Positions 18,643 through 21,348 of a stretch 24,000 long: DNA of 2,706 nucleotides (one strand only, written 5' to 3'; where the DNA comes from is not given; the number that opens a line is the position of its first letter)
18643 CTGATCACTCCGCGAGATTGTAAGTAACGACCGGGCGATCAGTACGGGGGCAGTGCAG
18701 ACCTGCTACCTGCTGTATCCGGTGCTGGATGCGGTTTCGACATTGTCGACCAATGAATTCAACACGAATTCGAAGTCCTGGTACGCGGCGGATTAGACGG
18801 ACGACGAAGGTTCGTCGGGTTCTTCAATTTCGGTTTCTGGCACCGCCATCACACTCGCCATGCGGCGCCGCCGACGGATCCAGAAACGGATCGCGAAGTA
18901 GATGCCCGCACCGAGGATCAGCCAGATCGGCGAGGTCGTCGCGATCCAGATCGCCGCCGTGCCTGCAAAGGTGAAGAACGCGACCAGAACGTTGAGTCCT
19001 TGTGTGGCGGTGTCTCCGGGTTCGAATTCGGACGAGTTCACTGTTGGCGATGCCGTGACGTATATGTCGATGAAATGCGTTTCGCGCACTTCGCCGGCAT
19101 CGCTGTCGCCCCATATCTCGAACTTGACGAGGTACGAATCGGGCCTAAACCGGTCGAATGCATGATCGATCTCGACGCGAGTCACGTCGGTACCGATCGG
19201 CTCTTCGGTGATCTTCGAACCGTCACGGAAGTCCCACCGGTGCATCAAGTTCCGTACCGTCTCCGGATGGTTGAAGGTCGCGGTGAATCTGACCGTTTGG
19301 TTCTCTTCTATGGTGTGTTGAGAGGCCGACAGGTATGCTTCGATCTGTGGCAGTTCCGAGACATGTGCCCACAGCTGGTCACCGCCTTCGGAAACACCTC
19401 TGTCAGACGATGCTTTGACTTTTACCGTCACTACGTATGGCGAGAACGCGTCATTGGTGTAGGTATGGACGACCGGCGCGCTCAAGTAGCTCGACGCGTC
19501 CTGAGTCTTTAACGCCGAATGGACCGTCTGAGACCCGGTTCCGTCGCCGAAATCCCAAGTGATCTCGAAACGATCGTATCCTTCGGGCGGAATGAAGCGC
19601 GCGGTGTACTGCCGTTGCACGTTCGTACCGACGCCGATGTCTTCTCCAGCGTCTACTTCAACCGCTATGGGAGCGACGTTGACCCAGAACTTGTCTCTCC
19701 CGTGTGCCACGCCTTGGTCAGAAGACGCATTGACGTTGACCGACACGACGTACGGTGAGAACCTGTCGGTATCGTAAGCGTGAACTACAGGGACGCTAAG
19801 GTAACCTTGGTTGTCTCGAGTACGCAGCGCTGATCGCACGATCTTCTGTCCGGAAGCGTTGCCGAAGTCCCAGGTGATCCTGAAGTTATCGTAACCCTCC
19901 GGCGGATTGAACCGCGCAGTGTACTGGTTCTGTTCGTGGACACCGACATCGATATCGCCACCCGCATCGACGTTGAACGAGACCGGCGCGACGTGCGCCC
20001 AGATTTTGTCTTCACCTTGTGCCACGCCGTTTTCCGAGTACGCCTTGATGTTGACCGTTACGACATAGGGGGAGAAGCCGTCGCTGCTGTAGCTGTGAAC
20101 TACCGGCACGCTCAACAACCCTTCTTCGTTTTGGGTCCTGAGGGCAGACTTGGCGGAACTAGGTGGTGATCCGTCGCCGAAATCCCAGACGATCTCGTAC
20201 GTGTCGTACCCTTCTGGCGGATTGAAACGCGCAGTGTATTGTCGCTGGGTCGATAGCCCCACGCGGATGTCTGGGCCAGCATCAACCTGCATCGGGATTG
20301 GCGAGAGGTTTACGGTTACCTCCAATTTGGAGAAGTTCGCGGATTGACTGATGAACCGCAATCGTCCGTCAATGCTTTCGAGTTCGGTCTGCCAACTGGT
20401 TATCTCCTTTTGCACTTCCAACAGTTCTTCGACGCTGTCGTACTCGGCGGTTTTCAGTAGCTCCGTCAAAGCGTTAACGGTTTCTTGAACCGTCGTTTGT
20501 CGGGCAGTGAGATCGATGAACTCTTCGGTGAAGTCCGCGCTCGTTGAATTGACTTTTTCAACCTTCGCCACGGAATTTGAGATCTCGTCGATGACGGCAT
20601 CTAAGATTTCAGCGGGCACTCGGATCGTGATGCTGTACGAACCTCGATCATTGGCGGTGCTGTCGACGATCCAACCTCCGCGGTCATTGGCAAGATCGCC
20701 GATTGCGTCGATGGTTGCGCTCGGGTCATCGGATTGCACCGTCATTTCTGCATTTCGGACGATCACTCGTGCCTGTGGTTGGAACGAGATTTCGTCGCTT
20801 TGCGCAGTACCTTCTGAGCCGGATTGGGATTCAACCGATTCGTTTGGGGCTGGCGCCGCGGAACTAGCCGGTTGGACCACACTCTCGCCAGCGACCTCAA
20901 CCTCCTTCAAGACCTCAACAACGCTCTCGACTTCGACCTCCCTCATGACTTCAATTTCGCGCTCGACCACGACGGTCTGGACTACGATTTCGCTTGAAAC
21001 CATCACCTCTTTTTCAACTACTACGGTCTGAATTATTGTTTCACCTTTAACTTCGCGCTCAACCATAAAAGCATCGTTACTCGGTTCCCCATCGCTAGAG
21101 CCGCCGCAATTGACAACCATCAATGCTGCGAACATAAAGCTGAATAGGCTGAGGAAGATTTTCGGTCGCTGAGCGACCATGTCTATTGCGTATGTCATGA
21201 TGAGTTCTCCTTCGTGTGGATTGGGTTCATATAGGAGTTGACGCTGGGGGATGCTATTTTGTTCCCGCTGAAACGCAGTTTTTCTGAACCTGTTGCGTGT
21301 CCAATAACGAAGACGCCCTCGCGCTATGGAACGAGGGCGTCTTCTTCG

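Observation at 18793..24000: Three-gene envelope cluster: two DUF4349-like/PKD/anchor paralogs bracketing a YfbK-like vWA protein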

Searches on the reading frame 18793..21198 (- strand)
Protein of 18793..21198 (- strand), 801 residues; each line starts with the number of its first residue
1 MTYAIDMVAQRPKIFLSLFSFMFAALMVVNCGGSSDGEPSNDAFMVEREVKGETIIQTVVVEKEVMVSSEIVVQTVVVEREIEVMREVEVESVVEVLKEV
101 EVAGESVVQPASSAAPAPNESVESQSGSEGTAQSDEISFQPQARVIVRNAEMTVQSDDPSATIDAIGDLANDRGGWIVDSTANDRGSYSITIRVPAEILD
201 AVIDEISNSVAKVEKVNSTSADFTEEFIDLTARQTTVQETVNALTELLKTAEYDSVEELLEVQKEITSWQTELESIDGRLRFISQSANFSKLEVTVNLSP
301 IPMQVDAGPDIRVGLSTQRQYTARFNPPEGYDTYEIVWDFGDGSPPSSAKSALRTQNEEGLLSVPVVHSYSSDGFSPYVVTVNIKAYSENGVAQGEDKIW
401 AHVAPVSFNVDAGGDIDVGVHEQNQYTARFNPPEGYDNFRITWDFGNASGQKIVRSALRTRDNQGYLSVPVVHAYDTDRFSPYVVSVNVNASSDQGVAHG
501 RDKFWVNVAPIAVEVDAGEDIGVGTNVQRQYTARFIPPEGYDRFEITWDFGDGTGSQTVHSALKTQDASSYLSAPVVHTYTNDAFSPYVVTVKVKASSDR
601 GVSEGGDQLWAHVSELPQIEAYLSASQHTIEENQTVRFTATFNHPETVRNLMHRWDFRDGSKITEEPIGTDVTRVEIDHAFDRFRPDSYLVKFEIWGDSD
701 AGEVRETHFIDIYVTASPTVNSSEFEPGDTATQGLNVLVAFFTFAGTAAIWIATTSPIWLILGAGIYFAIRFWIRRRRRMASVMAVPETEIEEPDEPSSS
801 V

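Call 5: search_protein_families(library=pfam, proteins=[window:18793-21198:-], max_evalue=0.1)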
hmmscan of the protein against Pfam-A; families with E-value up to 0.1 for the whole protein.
window:18793-21198:- (801 aa): 5 families
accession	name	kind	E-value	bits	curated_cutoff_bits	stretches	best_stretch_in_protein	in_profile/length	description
PF14257.11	DUF4349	-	2e-33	116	27.7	1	144-298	1-156/213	Domain of unknown function (DUF4349)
PF18911.6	PKD_4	-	1.7e-17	63.7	27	3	626-696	10-69/85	PKD domain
PF00801.26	PKD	-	1.6e-13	50.9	23.5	1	622-681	3-53/80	PKD domain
PF18403.7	Thioredoxin_15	-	0.0037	17.7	27.4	0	443-496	35-88/207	Thioredoxin-like domain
PF04136.21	COG3_N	-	0.028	14.8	27.9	1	200-290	21-117/147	Conserved oligomeric Golgi complex subunit 3, N-terminal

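Call 6: search_protein_families(library=ncbifam, proteins=[window:18793-21198:-], max_evalue=0.1)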
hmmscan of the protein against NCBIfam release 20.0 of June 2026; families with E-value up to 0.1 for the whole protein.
window:18793-21198:- (801 aa): 2 families
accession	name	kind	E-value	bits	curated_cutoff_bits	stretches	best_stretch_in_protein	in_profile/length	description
NF045487.1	ASRP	equivalog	0.0054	15.4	300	1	203-281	392-470/593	archaea-specific SMC-related protein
TIGR02194.1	GlrX_NrdH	subfamily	0.064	13.5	85.75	0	462-481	42-61/72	glutaredoxin-like protein NrdH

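Call 17: find_homologous_proteins(query=window:18793-21198:-, max_evalue=0.00001)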
Query window:18793-21198:- (801 aa): 269 proteins with E <= 0.00001 among 8000 candidates; the best 120 are listed.
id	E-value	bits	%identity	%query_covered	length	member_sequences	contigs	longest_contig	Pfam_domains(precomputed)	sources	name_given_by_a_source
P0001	0.0e+0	1740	98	100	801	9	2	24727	PF00801.27,PF14257.12,PF18911.7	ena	-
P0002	0.0e+0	1575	89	100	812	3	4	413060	PF00801.27,PF14257.12,PF18911.7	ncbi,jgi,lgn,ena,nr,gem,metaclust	ncbi:MAG: DUF4349 domain-containing protein [Chloroflexi bacterium]|nr:DUF4349 domain-containing pro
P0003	0.0e+0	1491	83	100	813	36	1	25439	PF00801.27,PF14257.12,PF18911.7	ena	-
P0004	0.0e+0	1469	82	99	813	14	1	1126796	PF00801.27,PF14257.12,PF18911.7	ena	-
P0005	0.0e+0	1431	82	100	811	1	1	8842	PF00801.27,PF14257.12,PF18911.7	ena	-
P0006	0.0e+0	1286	73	96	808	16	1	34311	PF00801.27,PF14257.12,PF18911.7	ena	-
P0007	0.0e+0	1205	67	99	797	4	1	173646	PF00801.27,PF14257.12,PF18911.7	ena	-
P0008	0.0e+0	1191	74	88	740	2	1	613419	PF00801.27,PF14257.12,PF18911.7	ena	-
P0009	5.6e-274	929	60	85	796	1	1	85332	PF00801.27,PF14257.12,PF18911.7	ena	-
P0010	5.9e-264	896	81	59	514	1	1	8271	PF00801.27,PF14257.12,PF18911.7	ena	-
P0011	1.6e-222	759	49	73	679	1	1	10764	PF00801.27,PF14257.12,PF18911.7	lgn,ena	-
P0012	4.3e-217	741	55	46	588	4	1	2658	PF00801.27,PF14257.12,PF18911.7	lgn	-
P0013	3.4e-212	725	49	55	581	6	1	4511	PF00801.27,PF14257.12,PF18911.7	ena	-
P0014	1.1e-211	723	57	46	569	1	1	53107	PF00801.27,PF14257.12,PF18911.7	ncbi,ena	-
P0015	7.7e-211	721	50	50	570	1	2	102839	PF00801.27,PF14257.12,PF18911.7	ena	-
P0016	4.3e-210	718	52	46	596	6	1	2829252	PF01391.24,PF00801.27,PF14257.12,PF18911.7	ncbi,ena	-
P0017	4.7e-210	718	52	52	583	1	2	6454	PF00801.27,PF14257.12,PF18911.7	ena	-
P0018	2.1e-208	713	52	55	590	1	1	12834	PF00801.27,PF14257.12,PF18911.7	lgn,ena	-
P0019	1.4e-207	710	48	53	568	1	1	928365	PF00801.27,PF14257.12,PF18911.7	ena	-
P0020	2.3e-207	709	51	47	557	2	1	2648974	PF00801.27,PF14257.12,PF18911.7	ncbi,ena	-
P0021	6.2e-205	701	45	63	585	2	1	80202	PF00801.27,PF14257.12,PF18911.7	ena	-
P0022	1.0e-203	697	50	47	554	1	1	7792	PF00801.27,PF14257.12,PF18911.7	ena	-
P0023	1.4e-203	697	49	52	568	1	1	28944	PF00801.27,PF14257.12,PF18911.7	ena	-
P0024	3.0e-202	692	51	50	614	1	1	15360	PF00801.27,PF14257.12,PF18911.7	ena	-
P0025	3.1e-201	689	45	60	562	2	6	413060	PF00801.27,PF14257.12,PF18911.7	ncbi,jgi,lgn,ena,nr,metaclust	ncbi:MAG: DUF4349 domain-containing protein [Chloroflexi bacterium]|nr:DUF4349 domain-containing pro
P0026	1.5e-200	687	54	47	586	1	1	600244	PF00801.27,PF14257.12,PF18911.7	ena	-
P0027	3.3e-199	682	51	49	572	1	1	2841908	PF00801.27,PF14257.12,PF18911.7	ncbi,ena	-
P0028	8.1e-199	681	49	55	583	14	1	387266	PF00801.27,PF14257.12,PF18911.7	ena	-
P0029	4.2e-198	679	48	53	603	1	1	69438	PF00801.27,PF14257.12,PF18911.7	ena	-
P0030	9.0e-197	674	50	50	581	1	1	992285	PF00801.27,PF14257.12,PF18911.7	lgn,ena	-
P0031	2.4e-195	669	51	49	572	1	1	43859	PF00801.27,PF14257.12,PF18911.7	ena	-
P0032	3.2e-192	659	54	49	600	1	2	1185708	PF00801.27,PF14257.12,PF18911.7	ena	-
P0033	1.2e-191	657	50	51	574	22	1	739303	PF00801.27,PF14257.12,PF18911.7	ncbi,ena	-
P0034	1.9e-191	657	50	48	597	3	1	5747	PF00801.27,PF14257.12,PF18911.7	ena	-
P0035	5.5e-190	652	52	51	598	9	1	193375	PF00801.27,PF14257.12,PF18911.7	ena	-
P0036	2.1e-189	650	44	61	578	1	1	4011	PF00801.27,PF14257.12,PF18911.7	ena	-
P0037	3.1e-189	649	48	61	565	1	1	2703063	PF00801.27,PF14257.12,PF18911.7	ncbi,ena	-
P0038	1.1e-186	641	46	61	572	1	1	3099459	PF00801.27,PF14257.12,PF18911.7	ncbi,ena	-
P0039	4.5e-186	639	54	46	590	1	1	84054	PF00801.27,PF14257.12,PF18911.7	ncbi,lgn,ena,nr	ncbi:MAG: DUF4349 domain-containing protein [Chloroflexi bacterium]|nr:DUF4349 domain-containing pro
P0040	6.6e-186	638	56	46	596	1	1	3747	PF00801.27,PF14257.12,PF18911.7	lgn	-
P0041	6.9e-186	638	52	50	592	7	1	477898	PF00801.27,PF14257.12,PF18911.7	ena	-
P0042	1.6e-185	637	54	46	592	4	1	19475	PF00801.27,PF14257.12,PF18911.7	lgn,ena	-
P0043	1.3e-184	634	53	46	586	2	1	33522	PF00801.27,PF14257.12,PF18911.7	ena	-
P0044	1.6e-184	634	52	50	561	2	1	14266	PF00801.27,PF14257.12,PF18911.7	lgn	-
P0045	1.9e-184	633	51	53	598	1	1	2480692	PF00801.27,PF14257.12,PF18911.7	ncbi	-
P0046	2.6e-184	633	51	50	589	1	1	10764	PF00801.27,PF14257.12,PF18911.7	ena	-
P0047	1.7e-182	627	48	53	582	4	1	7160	PF00801.27,PF14257.12,PF18911.7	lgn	-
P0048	3.7e-182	626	48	61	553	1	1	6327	PF00801.27,PF14257.12,PF18911.7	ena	-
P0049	2.1e-181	623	53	46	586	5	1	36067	PF00801.27,PF14257.12,PF18911.7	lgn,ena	-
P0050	1.2e-180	621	53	46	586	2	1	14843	PF00801.27,PF14257.12,PF18911.7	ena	-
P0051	3.6e-180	619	45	64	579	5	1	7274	PF00801.27,PF14257.12,PF18911.7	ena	-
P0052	4.0e-180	619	52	46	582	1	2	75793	PF00801.27,PF14257.12,PF18911.7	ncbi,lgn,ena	-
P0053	1.3e-179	617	54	45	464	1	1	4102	PF00801.27,PF14257.12,PF18911.7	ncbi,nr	ncbi:MAG: DUF4349 domain-containing protein, partial [Chloroflexi bacterium]|nr:DUF4349 domain-conta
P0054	6.0e-179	615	46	63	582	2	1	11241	PF00801.27,PF14257.12,PF18911.7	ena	-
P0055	6.3e-179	615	46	63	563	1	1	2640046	PF00801.27,PF14257.12,PF18911.7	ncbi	-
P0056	1.0e-178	614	44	64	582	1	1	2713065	PF00801.27,PF14257.12,PF18911.7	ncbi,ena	-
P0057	1.1e-178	614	47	56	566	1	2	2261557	PF00801.27,PF14257.12,PF18911.7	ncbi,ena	-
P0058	1.4e-178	614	46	61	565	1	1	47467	PF00801.27,PF14257.12,PF18911.7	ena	-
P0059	1.7e-178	614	45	65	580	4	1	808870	PF00801.27,PF14257.12,PF18911.7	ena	-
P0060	6.9e-178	612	46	61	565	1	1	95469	PF00801.27,PF14257.12,PF18911.7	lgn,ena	-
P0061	3.1e-177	610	54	49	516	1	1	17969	PF00801.27,PF14257.12,PF18911.7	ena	-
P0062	3.2e-177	609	46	66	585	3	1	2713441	PF00801.27,PF14257.12,PF18911.7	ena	-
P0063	6.2e-177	609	52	46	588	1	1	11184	PF00801.27,PF14257.12,PF18911.7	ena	-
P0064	1.1e-176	608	53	56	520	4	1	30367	PF00801.27,PF14257.12,PF18911.7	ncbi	-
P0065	5.0e-176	606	45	64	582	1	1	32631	PF00801.27,PF14257.12,PF18911.7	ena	-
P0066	6.5e-176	605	50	51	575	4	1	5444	PF00801.27,PF14257.12,PF18911.7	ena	-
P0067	8.7e-176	605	52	47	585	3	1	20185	PF00801.27,PF14257.12,PF18911.7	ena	-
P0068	2.2e-175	603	44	64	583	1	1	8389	PF00801.27,PF14257.12,PF18911.7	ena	-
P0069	2.5e-175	603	47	62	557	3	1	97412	PF00801.27,PF14257.12,PF18911.7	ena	-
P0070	1.0e-174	601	56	46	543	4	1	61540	PF00801.27,PF14257.12,PF18911.7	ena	-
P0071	8.9e-174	598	51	48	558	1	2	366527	PF00801.27,PF14257.12,PF18911.7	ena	-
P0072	9.9e-173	595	51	52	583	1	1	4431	PF00801.27,PF14257.12,PF18911.7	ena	-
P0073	1.1e-172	594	52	46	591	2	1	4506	PF00801.27,PF14257.12,PF18911.7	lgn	-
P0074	1.2e-172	594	52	49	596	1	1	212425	PF00801.27,PF14257.12,PF18911.7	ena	-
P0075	6.2e-172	592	51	47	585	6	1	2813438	PF00801.27,PF14257.12,PF18911.7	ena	-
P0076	5.2e-169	582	50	52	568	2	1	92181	PF00801.27,PF14257.12,PF18911.7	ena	-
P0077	6.1e-169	582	51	49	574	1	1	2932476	PF00801.27,PF14257.12,PF18911.7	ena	-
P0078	1.8e-167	577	53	43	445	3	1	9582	PF00801.27,PF14257.12,PF18911.7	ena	-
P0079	3.4e-166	573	50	49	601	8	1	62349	PF00801.27,PF14257.12,PF18911.7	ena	-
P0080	5.4e-166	572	50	51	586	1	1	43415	PF00801.27,PF14257.12,PF18911.7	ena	-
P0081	1.4e-163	564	49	53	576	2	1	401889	PF00801.27,PF14257.12,PF18911.7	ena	-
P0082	4.8e-163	563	42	63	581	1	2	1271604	PF00801.27,PF14257.12,PF18911.7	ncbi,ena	-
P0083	2.6e-157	544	54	46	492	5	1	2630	PF00801.27,PF14257.12,PF18911.7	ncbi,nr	ncbi:MAG: DUF4349 domain-containing protein, partial [Chloroflexi bacterium]|nr:DUF4349 domain-conta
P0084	7.3e-151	522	54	44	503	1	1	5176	PF00801.27,PF14257.12,PF18911.7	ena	-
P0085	8.8e-150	519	54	46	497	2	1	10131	PF00801.27,PF14257.12,PF18911.7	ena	-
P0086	2.0e-129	451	43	53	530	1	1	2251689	PF00801.27,PF14257.12,PF18911.7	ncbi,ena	-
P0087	8.8e-112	393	44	51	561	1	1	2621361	PF00801.27,PF14257.12,PF18911.7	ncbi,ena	-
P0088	5.7e-103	364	35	52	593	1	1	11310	PF14257.12,PF18911.7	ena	-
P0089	1.8e-95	339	34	52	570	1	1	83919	PF14257.12,PF18911.7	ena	-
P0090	5.4e-93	331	34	52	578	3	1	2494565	PF14257.12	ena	-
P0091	3.3e-92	328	35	52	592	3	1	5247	PF00801.27,PF14257.12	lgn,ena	-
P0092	9.9e-92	327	33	58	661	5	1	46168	PF00801.27,PF14257.12,PF18911.7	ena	-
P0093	2.3e-90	322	35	51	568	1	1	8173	PF14257.12,PF18911.7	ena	-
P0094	5.8e-88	314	34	51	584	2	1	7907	PF00801.27,PF14257.12,PF18911.7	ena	-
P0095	8.6e-88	314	33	52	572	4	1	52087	PF00801.27,PF14257.12,PF18911.7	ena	-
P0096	4.8e-87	311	33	58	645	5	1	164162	PF00801.27,PF14257.12,PF18911.7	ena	-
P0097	5.5e-87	311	33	52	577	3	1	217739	PF14257.12,PF18911.7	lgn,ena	-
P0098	6.4e-87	311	35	52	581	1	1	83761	PF00801.27,PF14257.12,PF18911.7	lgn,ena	-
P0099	1.2e-86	310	34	46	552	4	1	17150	PF00801.27,PF14257.12,PF18911.7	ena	-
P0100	2.6e-85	306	36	53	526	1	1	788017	PF00801.27,PF14257.12,PF18911.7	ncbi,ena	-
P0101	2.8e-84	302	33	60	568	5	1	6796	PF00801.27,PF14257.12,PF18911.7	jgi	jgi:hypothetical protein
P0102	2.9e-84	302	37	44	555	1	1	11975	PF00801.27,PF14257.12,PF18911.7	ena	-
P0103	4.8e-84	301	35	44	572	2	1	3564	PF00801.27,PF14257.12,PF18911.7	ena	-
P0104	2.9e-83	299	34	51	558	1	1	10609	PF00801.27,PF14257.12,PF18911.7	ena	-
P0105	3.4e-83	299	34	51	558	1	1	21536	PF00801.27,PF14257.12,PF18911.7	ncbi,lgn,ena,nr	ncbi:MAG: DUF4349 domain-containing protein [Dehalococcoidia bacterium]|nr:DUF4349 domain-containing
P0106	8.5e-83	297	32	55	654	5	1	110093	PF00801.27,PF14257.12,PF18911.7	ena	-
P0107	9.5e-83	297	35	45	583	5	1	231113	PF00801.27,PF14257.12,PF18911.7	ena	-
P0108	1.1e-82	297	35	58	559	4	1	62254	PF00801.27,PF14257.12,PF18911.7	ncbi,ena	-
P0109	1.9e-82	296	33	46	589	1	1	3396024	PF00801.27,PF14257.12,PF18911.7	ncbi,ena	-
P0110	5.7e-82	295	37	44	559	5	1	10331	PF00801.27,PF14257.12,PF18911.7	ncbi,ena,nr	ncbi:MAG: DUF4349 domain-containing protein [Dehalococcoidia bacterium]|nr:DUF4349 domain-containing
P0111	6.7e-82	294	33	55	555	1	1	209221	PF00801.27,PF14257.12,PF18911.7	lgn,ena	-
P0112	7.7e-82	294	32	46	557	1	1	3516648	PF00801.27,PF14257.12,PF18911.7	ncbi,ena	-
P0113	1.2e-81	293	35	51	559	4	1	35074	PF00801.27,PF14257.12,PF18911.7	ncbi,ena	-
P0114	1.5e-81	293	36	50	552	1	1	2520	PF00801.27,PF14257.12,PF18911.7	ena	-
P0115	2.8e-81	292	34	53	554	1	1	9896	PF00801.27,PF14257.12,PF18911.7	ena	-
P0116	4.3e-81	292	33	55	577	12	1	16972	PF00801.27,PF14257.12,PF18911.7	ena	-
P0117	4.3e-81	292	33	47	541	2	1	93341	PF00801.27,PF14257.12,PF18911.7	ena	-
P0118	1.1e-80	290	33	46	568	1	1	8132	PF00801.27,PF14257.12,PF18911.7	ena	-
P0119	1.3e-80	290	35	46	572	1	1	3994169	PF00801.27,PF14257.12,PF18911.7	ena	-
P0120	6.5e-80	288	35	46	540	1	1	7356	PF00801.27,PF14257.12,PF18911.7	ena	-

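Call 18: find_encoding_contigs(protein=P0002, flank=10000, max_places=3)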
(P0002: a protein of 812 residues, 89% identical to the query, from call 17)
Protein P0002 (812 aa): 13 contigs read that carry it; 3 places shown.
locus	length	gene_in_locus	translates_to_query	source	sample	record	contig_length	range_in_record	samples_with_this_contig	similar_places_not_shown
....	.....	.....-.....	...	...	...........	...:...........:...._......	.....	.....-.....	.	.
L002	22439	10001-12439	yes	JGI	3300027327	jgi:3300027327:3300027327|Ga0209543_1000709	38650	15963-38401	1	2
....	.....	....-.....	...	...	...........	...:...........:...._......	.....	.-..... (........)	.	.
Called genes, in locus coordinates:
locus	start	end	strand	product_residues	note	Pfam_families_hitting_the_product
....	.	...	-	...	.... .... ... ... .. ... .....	-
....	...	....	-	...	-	-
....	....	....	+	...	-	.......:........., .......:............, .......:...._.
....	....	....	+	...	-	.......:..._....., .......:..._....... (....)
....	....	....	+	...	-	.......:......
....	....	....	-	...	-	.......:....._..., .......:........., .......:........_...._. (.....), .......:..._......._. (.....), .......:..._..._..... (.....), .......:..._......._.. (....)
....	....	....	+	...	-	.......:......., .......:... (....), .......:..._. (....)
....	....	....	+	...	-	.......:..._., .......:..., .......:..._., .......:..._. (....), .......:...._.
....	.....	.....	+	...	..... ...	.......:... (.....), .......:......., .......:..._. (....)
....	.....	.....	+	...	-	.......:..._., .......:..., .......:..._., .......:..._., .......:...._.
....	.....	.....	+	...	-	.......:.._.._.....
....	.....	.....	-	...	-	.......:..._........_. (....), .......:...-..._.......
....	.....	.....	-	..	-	-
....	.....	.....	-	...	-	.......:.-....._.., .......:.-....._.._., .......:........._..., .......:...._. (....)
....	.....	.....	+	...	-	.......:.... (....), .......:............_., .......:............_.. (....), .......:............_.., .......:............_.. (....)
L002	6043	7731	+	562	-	PF14257:DUF4349, PF00801:PKD (weak), PF18911:PKD_4 (weak)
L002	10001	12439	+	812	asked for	PF00801:PKD (faint), PF14257:DUF4349, PF18911:PKD_4 (weak)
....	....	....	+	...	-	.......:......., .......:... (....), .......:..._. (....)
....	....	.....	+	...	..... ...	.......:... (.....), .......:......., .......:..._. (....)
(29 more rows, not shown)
